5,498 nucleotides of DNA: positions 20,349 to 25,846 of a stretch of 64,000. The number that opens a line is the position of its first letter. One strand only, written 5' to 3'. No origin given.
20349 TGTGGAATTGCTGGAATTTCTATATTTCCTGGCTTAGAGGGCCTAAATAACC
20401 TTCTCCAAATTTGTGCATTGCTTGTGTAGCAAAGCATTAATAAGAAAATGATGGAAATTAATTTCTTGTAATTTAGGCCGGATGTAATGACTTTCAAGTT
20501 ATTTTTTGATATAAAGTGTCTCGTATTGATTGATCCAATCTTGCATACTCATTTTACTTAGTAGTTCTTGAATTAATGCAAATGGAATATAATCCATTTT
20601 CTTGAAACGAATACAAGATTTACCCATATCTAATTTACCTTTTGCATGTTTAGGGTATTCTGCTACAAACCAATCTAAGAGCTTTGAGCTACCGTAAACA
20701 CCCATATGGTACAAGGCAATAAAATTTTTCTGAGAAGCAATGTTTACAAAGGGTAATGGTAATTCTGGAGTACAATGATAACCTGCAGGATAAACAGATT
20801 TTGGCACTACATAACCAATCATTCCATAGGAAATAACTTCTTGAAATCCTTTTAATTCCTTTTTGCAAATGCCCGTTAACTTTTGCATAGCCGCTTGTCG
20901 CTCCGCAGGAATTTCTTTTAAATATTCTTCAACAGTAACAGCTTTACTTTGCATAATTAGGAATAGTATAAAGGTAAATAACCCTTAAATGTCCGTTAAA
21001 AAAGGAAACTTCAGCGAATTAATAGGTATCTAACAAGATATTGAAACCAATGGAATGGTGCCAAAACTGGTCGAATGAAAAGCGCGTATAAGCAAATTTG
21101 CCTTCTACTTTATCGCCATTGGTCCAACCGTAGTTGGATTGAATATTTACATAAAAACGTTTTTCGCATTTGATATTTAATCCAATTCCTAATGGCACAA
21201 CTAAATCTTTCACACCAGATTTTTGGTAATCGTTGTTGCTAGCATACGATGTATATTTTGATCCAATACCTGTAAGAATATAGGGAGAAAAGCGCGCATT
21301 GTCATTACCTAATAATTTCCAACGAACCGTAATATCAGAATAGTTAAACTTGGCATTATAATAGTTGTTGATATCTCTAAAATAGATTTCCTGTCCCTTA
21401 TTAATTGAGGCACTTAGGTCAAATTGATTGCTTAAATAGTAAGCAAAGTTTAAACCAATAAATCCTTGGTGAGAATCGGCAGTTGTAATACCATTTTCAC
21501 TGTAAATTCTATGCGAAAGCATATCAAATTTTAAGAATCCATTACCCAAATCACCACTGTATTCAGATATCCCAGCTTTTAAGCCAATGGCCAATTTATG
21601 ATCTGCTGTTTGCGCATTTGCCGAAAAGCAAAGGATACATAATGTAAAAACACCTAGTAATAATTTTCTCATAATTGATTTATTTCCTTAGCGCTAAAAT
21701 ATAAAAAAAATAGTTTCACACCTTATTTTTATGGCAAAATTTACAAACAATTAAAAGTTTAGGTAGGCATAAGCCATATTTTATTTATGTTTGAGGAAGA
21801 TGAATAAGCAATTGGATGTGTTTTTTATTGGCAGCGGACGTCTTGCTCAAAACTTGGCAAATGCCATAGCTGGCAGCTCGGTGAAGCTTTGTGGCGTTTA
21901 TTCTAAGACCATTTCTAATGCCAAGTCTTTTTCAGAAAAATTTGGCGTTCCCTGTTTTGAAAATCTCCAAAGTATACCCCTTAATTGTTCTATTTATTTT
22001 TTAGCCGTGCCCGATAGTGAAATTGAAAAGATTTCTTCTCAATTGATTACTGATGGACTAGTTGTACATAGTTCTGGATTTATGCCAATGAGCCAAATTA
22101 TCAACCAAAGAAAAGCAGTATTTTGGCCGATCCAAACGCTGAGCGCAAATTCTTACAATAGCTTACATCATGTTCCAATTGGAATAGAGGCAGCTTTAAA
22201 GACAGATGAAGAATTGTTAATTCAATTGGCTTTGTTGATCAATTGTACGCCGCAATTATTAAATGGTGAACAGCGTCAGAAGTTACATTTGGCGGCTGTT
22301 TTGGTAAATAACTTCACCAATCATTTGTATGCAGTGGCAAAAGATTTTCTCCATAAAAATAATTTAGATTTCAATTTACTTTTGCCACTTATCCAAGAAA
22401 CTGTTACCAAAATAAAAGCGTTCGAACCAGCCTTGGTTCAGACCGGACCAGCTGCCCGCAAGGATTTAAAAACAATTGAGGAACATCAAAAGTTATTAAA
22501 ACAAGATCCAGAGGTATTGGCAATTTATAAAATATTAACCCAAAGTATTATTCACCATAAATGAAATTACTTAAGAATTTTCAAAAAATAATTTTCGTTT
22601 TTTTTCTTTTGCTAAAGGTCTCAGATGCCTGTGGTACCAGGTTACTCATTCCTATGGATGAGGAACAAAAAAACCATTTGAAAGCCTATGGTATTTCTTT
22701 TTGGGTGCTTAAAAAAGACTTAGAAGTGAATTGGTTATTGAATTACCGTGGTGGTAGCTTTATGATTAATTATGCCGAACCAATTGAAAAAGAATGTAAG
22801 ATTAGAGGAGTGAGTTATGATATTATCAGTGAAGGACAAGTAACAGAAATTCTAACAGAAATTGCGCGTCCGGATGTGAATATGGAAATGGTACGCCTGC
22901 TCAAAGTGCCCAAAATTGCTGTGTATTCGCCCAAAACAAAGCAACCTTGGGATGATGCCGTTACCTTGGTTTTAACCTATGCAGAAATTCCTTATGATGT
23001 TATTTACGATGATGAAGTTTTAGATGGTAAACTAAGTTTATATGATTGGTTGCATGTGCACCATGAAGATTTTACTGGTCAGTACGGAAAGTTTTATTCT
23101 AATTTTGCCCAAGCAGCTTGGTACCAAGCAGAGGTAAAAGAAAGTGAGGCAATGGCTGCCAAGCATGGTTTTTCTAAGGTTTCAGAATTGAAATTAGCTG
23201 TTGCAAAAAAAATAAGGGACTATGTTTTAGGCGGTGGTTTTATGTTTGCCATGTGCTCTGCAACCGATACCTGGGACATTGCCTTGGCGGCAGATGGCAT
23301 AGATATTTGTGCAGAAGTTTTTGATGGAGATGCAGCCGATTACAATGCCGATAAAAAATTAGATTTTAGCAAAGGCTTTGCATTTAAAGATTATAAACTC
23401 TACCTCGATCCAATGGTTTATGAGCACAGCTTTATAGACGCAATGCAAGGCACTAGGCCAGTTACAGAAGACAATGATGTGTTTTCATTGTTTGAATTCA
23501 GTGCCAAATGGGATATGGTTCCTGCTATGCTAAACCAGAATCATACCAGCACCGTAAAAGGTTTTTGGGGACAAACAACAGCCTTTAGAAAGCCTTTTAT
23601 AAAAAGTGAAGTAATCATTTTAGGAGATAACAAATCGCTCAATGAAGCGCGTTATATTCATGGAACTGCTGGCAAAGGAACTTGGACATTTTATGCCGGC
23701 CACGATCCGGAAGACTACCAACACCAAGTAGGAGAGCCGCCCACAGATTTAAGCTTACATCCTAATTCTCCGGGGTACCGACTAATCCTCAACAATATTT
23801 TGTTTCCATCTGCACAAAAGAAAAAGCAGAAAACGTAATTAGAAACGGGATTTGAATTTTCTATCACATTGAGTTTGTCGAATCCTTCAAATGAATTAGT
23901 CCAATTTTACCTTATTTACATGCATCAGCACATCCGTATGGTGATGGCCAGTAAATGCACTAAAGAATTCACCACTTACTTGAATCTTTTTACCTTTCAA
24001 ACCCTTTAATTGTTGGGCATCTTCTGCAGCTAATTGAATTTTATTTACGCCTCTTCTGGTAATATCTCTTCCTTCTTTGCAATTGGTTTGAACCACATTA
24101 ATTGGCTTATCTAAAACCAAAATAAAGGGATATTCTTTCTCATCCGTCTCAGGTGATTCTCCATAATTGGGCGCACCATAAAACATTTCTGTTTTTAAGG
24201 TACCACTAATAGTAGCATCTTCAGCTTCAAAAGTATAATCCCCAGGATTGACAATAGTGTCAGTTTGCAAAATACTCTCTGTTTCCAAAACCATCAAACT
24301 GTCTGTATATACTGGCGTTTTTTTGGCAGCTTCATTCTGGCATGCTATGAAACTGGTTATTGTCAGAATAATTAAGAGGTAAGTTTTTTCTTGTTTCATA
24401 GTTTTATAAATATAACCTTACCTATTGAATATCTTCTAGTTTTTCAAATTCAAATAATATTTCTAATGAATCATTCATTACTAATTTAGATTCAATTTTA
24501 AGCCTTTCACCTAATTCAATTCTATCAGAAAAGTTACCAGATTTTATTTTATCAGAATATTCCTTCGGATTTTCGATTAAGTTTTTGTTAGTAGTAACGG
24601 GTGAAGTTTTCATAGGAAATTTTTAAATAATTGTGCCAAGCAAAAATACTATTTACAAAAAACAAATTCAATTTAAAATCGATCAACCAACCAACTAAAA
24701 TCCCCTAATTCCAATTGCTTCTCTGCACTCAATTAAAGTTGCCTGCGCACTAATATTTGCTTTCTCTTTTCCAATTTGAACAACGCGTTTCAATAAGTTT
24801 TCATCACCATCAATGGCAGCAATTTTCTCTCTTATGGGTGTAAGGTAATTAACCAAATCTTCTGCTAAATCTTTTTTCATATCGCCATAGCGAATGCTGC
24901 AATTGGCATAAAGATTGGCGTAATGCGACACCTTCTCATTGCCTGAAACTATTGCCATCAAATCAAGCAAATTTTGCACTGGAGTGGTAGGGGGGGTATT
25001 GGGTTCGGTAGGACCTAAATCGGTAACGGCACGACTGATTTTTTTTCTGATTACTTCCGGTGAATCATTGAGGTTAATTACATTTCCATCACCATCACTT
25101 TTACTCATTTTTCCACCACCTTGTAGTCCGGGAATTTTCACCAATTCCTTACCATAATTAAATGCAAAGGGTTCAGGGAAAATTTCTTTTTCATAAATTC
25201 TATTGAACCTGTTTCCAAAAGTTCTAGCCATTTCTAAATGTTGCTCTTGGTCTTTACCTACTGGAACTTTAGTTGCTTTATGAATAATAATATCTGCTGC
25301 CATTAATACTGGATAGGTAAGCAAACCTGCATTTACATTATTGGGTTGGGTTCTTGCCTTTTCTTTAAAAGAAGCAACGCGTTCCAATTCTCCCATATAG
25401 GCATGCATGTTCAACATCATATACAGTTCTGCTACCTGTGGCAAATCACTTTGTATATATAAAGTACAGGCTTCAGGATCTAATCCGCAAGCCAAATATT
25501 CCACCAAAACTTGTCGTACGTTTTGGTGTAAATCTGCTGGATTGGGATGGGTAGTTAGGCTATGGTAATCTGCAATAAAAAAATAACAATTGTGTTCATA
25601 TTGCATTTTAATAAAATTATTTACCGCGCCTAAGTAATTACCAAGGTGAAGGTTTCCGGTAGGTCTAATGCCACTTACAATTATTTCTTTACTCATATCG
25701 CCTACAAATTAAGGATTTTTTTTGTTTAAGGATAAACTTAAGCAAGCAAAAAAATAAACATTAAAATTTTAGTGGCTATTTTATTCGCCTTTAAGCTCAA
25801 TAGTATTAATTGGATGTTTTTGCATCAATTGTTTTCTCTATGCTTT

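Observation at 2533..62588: Highly iterated palindrome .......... (consensus T-Y-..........-R-A) scattered through unrelated coding regions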

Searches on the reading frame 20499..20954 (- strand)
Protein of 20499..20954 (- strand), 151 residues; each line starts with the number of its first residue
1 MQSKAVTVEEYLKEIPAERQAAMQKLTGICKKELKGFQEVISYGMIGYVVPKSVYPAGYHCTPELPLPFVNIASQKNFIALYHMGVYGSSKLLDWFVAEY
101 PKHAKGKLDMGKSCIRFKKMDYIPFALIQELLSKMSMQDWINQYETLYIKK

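Call 31: search_protein_families(library=pfam, proteins=[window:20499-20954:-], max_evalue=0.00001)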
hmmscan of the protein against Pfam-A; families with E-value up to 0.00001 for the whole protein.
window:20499-20954:- (151 aa): 1 family
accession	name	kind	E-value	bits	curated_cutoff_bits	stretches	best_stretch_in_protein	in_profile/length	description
PF08818.16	DUF1801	-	1.1e-16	61.4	27.2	1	19-134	1-83/85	Domain of unknown function (DU1801)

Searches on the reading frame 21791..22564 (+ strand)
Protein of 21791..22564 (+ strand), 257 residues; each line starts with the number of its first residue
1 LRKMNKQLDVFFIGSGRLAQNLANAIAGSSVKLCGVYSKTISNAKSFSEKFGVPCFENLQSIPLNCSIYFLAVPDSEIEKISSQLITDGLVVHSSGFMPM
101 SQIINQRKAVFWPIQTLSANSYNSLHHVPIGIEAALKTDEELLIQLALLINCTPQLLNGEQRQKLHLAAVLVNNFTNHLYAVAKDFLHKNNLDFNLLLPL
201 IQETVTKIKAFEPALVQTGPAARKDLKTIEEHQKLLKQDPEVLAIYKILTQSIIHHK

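Call 31: search_protein_families(library=pfam, proteins=[window:21791-22564:+], max_evalue=0.00001)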
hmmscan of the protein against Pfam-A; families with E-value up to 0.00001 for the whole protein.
window:21791-22564:+ (257 aa): 2 families
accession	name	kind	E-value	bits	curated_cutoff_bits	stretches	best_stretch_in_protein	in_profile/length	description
PF10728.14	DUF2520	-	1e-32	112.9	25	1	128-253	1-125/125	Domain of unknown function (DUF2520)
PF01408.29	GFO_IDH_MocA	-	1e-07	33.1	24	1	10-89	3-86/120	Oxidoreductase family, NAD-binding Rossmann fold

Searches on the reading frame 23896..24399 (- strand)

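Call 31: search_protein_families(library=pfam, proteins=[window:23896-24399:-], max_evalue=0.00001)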
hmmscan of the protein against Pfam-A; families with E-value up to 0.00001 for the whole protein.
window:23896-24399:- (167 aa): 1 family
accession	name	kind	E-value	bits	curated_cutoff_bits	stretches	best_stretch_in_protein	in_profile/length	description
PF14485.11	DUF4431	-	1.1e-12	48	24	1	121-164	2-47/48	Domain of unknown function (DUF4431)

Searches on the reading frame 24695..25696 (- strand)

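Call 31: search_protein_families(library=pfam, proteins=[window:24695-25696:-], max_evalue=0.00001)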
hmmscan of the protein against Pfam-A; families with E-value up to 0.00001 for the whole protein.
window:24695-25696:- (333 aa): 1 family
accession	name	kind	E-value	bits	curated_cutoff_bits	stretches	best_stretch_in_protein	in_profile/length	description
PF00579.31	tRNA-synt_1b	-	1.1e-64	219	21.1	1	5-285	7-291/292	tRNA synthetases class I (W and Y)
